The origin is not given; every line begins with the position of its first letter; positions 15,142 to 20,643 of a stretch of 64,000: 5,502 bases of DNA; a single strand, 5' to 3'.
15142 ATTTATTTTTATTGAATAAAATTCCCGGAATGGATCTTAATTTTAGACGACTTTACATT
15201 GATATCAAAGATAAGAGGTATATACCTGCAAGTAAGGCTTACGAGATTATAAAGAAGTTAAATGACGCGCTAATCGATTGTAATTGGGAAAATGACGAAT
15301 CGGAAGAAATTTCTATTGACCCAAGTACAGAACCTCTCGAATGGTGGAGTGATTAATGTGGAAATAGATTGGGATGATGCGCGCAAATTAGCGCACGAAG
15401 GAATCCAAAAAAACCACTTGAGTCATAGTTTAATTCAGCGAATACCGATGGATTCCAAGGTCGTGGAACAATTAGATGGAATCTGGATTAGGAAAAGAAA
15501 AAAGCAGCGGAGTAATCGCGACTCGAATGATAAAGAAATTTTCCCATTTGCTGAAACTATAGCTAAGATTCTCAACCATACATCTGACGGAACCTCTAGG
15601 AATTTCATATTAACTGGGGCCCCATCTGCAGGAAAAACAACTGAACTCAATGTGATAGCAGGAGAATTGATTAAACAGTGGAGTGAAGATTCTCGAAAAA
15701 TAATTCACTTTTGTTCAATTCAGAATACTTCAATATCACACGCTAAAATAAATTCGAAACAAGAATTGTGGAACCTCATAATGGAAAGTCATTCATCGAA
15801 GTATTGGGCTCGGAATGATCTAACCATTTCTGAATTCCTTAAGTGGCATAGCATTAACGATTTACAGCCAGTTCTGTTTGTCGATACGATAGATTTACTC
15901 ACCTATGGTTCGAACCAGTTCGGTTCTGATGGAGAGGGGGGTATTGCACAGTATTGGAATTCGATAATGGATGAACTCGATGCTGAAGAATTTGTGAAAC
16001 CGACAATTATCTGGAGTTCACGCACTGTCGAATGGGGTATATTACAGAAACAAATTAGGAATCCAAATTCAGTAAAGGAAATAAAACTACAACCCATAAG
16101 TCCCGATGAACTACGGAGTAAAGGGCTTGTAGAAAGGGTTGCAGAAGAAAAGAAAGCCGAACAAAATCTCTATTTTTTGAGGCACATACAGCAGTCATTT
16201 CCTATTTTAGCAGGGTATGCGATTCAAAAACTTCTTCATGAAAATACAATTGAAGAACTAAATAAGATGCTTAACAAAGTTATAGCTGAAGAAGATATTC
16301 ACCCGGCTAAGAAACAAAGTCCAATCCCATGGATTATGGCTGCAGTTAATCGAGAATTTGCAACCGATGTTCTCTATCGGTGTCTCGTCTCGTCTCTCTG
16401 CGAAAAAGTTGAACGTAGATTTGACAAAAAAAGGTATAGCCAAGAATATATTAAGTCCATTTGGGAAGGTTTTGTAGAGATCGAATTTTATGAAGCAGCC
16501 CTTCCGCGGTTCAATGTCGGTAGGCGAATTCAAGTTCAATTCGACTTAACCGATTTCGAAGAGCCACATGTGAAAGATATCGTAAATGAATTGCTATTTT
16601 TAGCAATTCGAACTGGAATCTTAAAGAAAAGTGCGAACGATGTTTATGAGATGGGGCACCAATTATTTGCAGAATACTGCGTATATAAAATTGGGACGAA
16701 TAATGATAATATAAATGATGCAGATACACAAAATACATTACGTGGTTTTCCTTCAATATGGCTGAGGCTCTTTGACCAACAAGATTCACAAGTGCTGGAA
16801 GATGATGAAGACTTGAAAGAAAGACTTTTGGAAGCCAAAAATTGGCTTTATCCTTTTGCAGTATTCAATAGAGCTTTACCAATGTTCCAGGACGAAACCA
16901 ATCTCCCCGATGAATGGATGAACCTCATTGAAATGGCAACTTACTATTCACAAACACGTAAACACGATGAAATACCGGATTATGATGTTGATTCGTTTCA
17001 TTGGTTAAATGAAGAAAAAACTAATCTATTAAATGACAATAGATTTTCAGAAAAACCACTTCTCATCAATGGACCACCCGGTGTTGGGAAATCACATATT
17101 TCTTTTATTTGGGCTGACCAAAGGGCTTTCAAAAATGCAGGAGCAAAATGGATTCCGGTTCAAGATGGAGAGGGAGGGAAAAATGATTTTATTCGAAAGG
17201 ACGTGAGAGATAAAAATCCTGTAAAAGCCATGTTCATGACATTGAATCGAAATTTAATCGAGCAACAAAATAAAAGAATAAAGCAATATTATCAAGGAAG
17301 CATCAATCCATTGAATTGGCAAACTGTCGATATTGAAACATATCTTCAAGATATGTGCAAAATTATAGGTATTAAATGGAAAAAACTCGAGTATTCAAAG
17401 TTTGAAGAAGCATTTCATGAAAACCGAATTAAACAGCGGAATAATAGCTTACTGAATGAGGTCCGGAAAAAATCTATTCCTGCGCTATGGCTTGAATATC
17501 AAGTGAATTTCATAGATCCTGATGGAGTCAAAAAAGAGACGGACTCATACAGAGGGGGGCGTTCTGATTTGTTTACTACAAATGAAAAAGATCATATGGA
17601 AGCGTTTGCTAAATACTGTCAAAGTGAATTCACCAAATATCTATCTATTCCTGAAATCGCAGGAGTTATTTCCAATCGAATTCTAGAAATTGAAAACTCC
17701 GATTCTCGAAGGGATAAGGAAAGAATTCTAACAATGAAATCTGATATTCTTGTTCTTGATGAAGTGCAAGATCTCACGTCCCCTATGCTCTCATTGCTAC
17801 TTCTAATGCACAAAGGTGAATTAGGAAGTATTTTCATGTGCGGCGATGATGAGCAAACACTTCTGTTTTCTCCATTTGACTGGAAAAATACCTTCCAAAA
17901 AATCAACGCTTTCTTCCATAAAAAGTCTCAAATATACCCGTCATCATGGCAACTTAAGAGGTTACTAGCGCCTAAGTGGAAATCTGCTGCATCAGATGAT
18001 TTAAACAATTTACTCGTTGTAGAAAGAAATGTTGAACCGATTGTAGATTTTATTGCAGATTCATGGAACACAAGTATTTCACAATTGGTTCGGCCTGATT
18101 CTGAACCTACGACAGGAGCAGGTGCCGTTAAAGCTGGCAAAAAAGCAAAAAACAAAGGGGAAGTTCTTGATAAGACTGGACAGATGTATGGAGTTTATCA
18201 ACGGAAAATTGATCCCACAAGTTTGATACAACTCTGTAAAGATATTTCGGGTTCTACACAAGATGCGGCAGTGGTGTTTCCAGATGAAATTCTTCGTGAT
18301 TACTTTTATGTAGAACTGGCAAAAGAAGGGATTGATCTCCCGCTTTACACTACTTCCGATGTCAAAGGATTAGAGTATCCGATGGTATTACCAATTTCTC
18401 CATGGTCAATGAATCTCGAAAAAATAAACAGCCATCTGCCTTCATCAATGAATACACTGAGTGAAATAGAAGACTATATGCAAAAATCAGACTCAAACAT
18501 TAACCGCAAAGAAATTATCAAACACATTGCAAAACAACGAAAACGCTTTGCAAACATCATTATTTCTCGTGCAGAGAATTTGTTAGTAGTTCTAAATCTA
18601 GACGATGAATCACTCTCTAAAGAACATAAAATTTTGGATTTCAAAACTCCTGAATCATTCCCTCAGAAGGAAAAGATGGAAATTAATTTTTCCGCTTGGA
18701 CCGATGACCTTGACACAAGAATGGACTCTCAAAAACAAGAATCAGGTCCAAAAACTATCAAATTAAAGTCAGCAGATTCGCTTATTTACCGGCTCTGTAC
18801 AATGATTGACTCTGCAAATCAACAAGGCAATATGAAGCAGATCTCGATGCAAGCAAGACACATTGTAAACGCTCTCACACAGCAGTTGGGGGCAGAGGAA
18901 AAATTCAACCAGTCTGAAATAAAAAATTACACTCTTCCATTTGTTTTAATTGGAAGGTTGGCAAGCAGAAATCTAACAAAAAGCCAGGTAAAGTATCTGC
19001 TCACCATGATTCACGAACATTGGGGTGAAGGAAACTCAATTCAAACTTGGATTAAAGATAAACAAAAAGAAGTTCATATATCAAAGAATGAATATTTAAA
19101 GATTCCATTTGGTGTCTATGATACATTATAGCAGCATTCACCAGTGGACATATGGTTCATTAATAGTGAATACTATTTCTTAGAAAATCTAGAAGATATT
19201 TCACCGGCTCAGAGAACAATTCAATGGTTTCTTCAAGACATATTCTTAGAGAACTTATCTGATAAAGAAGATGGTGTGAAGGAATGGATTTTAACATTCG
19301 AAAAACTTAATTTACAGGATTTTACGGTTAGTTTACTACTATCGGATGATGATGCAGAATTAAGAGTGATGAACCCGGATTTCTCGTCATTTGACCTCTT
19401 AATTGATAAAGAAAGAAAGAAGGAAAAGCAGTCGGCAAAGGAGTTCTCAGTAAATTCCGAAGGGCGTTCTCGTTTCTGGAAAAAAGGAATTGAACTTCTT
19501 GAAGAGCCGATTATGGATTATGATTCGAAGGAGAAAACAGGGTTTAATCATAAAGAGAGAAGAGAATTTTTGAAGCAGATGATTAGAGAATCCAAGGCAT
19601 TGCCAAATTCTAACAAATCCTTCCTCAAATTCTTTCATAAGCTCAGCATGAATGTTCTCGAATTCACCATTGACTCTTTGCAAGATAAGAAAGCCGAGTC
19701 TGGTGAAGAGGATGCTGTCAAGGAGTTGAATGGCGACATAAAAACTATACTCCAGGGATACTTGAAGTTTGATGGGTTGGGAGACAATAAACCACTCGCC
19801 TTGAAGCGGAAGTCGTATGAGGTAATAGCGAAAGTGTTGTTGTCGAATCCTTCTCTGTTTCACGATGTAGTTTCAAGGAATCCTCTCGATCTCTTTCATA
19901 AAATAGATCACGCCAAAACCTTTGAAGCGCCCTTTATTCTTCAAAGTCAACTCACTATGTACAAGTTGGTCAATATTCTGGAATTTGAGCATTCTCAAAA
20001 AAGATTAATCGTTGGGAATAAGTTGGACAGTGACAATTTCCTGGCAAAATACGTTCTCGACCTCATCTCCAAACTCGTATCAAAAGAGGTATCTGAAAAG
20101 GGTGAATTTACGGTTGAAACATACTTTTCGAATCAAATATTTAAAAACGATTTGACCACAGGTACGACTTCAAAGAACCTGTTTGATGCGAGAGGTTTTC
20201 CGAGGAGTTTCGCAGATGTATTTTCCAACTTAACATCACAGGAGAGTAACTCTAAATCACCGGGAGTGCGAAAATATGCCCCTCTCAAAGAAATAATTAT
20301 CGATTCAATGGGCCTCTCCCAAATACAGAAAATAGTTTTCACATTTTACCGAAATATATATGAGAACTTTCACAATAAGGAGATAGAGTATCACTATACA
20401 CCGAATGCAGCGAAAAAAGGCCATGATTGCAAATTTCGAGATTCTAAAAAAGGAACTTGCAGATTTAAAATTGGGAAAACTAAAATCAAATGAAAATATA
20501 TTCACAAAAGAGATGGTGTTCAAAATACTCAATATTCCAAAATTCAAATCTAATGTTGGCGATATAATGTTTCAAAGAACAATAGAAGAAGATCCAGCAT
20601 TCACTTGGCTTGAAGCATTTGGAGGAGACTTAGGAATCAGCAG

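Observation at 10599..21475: Co-oriented block of about 9 uncharacterised genes around a two-NTPase giant protein, AT-rich from about 12.6 kb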

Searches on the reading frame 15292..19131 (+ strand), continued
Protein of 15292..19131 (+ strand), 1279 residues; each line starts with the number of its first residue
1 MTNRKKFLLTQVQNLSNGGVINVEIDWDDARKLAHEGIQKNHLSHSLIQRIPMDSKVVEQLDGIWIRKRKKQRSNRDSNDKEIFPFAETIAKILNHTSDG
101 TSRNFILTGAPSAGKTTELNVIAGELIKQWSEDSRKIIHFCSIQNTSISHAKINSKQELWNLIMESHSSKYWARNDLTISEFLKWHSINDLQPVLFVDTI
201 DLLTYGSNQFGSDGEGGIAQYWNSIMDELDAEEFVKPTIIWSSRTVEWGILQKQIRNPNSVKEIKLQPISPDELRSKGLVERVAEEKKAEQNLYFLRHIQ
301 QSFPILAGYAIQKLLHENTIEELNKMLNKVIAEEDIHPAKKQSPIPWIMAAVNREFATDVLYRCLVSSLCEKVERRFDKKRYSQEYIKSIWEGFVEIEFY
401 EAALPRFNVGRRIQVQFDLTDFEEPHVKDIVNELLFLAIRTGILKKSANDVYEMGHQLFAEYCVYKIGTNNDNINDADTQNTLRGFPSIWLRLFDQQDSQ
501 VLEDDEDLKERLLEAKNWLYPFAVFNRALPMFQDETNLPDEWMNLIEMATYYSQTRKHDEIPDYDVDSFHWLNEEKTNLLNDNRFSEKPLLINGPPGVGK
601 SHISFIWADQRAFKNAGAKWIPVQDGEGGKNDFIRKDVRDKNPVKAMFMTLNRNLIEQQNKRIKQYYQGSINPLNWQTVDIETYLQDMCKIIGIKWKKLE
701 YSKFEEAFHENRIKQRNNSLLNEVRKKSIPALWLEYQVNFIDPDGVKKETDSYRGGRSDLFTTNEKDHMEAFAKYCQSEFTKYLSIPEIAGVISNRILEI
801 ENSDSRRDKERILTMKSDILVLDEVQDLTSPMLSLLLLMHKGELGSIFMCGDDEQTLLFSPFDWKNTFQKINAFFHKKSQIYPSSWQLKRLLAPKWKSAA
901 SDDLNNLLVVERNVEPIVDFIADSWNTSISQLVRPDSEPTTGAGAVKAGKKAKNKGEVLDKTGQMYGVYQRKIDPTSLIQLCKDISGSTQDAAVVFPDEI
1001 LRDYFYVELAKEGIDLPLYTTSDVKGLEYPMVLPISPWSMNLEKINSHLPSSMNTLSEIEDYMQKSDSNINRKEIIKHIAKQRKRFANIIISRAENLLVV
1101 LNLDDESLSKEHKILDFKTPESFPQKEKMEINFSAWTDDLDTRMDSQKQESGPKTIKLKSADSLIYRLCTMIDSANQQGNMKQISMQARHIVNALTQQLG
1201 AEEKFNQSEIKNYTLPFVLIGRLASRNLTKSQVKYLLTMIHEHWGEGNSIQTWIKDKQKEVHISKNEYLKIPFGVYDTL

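Call 95: search_protein_families(library=padloc, alignment_id=A1, max_evalue=0.01)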
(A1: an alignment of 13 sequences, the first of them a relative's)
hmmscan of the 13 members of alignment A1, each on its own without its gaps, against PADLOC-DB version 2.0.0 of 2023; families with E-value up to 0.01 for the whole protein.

A. member 1, P0001 (2121 aa): 1 family
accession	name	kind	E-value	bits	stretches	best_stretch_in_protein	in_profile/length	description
PDLC04140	mad8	-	2e-07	28.9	1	93-136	26-68/314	mads_8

B. families by the number of members that match (of 13 scanned): 11 families
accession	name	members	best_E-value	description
PDLC04140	mad8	13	6.6e-08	mads_8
PDLC03920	MkoA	5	0.00014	-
PDLC03802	RTasHel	4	8.3e-06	DRT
PDLC00129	GajB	4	0.00021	UrvD helicase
PDLC00138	GajB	4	0.00026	UrvD helicase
PDLC00132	GajB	4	0.0003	UrvD helicase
PDLC03921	MkoA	4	0.00039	-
PDLC00114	GajB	3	0.00044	UrvD helicase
PDLC02196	IetA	1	6.1e-05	-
PDLC00106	GajB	1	0.0015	UrvD helicase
PDLC00107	GajB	1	0.0027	UrvD helicase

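Call 96: search_protein_families(library=padloc, alignment_id=A2, max_evalue=0.1)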
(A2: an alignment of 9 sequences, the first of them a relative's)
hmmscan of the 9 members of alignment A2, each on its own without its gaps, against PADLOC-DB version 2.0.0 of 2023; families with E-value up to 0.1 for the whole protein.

A. member 1, L017:10001-11890:+ (630 aa): 0 families

B. families by the number of members that match (of 9 scanned): 0 families

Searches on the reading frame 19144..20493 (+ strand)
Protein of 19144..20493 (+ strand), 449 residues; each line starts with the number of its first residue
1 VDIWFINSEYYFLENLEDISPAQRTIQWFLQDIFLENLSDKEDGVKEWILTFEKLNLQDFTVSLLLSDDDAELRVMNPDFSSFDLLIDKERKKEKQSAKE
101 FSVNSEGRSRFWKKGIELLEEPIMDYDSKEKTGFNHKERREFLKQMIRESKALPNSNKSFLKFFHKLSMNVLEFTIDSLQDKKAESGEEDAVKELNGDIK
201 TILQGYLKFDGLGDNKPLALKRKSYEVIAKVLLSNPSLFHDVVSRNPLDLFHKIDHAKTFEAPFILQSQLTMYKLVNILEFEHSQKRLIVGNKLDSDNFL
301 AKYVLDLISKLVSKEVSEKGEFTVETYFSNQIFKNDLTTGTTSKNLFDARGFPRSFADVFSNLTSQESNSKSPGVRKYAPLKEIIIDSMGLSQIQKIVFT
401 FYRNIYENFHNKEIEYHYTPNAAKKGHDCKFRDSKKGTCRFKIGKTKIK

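Call 4: search_protein_families(library=pfam, proteins=[window:19144-20493:+], max_evalue=0.1)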
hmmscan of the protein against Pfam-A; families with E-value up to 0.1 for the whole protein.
window:19144-20493:+ (449 aa): 0 families

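Call 5: search_protein_families(library=padloc, proteins=[window:19144-20493:+], max_evalue=0.1)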
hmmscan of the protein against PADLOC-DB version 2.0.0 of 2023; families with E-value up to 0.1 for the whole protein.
window:19144-20493:+ (449 aa): 0 families

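Call 11: search_protein_families(library=ncbifam, proteins=[window:19144-20493:+], max_evalue=0.1)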
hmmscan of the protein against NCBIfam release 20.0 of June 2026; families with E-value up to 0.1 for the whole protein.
window:19144-20493:+ (449 aa): 0 families

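Call 12: search_protein_families(library=phrogs, proteins=[window:19144-20493:+], max_evalue=0.1)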
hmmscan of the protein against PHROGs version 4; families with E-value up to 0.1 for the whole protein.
window:19144-20493:+ (449 aa): 0 families

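Call 64: predict_structure(alignment_id=A4)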
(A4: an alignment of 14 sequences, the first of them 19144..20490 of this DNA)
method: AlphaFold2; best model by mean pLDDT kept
length: 449 residues; sequences in the alignment: 14
mean_pLDDT: 59.3   pTM: 0.56
mean pLDDT of the five models: 59.3, 53.5, 51.2, 49.7, 49.6
residues with pLDDT >= 90: 0; 70-90: 144; 50-70: 143; < 50: 162
segments of 3 or more residues with pLDDT < 50: 1-23, 64-105, 257-266, 315-322, 329-354, 364-376, 412-421, 423-425, 433-449
pLDDT, mean of each block of 10 residues (from residue 1): 35 40 53 64 70 71 48 40 42 39 55 84 63 83 84 63 85 84 81 84 80 53 70 74 68 53 48 71 66 57 72 51 49 39 36 48 47 49 70 66 56 46 50 48 32
secondary structure, 60 per line:
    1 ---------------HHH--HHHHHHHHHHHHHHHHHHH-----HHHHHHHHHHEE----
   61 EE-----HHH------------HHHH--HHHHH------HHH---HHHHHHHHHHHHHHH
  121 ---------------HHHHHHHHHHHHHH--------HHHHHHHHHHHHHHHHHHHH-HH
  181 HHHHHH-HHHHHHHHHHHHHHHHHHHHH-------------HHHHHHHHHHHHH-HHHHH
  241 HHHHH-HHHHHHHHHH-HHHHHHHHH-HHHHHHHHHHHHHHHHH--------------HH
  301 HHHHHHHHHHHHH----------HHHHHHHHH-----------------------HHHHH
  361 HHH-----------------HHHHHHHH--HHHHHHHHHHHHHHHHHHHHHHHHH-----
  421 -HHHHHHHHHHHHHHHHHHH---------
elements in order: H21-39 H45-54 H83-86 H89-93 H106-120 H136-149 H158-177 H179-186 H188-208 H222-234 H236-245 H247-256 H258-266 H268-284 H299-313 H324-332 H356-363 H381-388 H391-415 H422-440

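Call 68: fold_search(model_id=the predicted structure, library=pdb)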
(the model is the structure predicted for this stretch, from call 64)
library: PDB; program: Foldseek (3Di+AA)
matches with E <= 10: 293; with E <= 0.001: 0
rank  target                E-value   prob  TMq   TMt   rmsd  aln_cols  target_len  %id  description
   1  9ew6_A                4.3e-01  0.47  0.14  0.25  14.0       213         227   11  Binary structure of 14-3-3s and BRAF phosphopeptide (pS365) (released 2025-04-16)
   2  9uj2_A                4.5e-01  0.30  0.14  0.21  14.9       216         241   13  14-3-3 zeta chimera with the S202R peptide of SARS-CoV-2 N (residues 200-213) (released 2025-05-21)
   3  4ynv_A                4.7e-01  0.28  0.16  0.21  14.0       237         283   12  Assembly Chaperone of RpL4 (Acl4) (Residues 28-338) (released 2015-05-13)
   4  4c0d_A                5.1e-01  0.30  0.14  0.13  17.6       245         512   11  Structure of the NOT module of the human CCR4-NOT complex (CNOT1-CNOT2-CNOT3) (released 2013-10-09)
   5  4c0o_A                5.4e-01  0.21  0.18  0.12  18.0       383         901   10  Transportin 3 in complex with phosphorylated ASF/SF2 (released 2014-01-22)
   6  9sac_A                6.6e-01  0.38  0.14  0.26  13.7       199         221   13  14-3-3sigma protein binding to the ChREBP peptide and macrocycle 3 (released 2026-02-11)
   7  7pwz_A                6.9e-01  0.41  0.15  0.26  13.9       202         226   13  Crystal structure of 14-3-3 sigma in complex with a C-terminal Estrogen Receptoralpha phosphopeptide, stabilised by Py (released 2022-12-21)
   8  7a6r_A                6.9e-01  0.28  0.14  0.23  14.6       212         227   14  Structure of 14-3-3 gamma in complex with DAPK2 peptide containing the 14-3-3 binding motif (released 2021-08-25)
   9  9mg8_B                6.9e-01  0.08  0.12  0.13  24.9       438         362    9  Crystal Structure of b-iTHR-110 (released 2025-12-17)
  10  6zc9_C                7.9e-01  0.30  0.16  0.25  14.7       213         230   11  Structure of 14-3-3 gamma in complex with Nedd4-2 14-3-3 binding motif Ser448 (released 2021-07-21)
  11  6f09_R                8.2e-01  0.25  0.15  0.23  14.6       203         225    9  Binary complex of 14-3-3 zeta with ubiquitin specific protease 8 (USP8) pSer718 peptide (released 2018-03-07)
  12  5ok9_A                8.6e-01  0.35  0.15  0.25  13.4       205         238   10  CH1 chimera of human 14-3-3 sigma with the HSPB6 phosphopeptide in a conformation with swapped phosphopeptides (released 2017-10-11)
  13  3jap_o                8.6e-01  0.18  0.19  0.16  14.7       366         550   10  Structure of a partial yeast 48S preinitiation complex in closed conformation (released 2015-08-12)
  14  9gy4_F                8.6e-01  0.14  0.18  0.07  17.8       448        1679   14  60S ribosomal subunit in complex with E3-UFM1 ligase and RQC machinery components NEMF and LTN1 (Composite map) (released 2025-05-14)
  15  6byj_E                8.9e-01  0.25  0.14  0.22  14.7       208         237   12  Structure of human 14-3-3 gamma bound to O-GlcNAc peptide (released 2018-05-09)
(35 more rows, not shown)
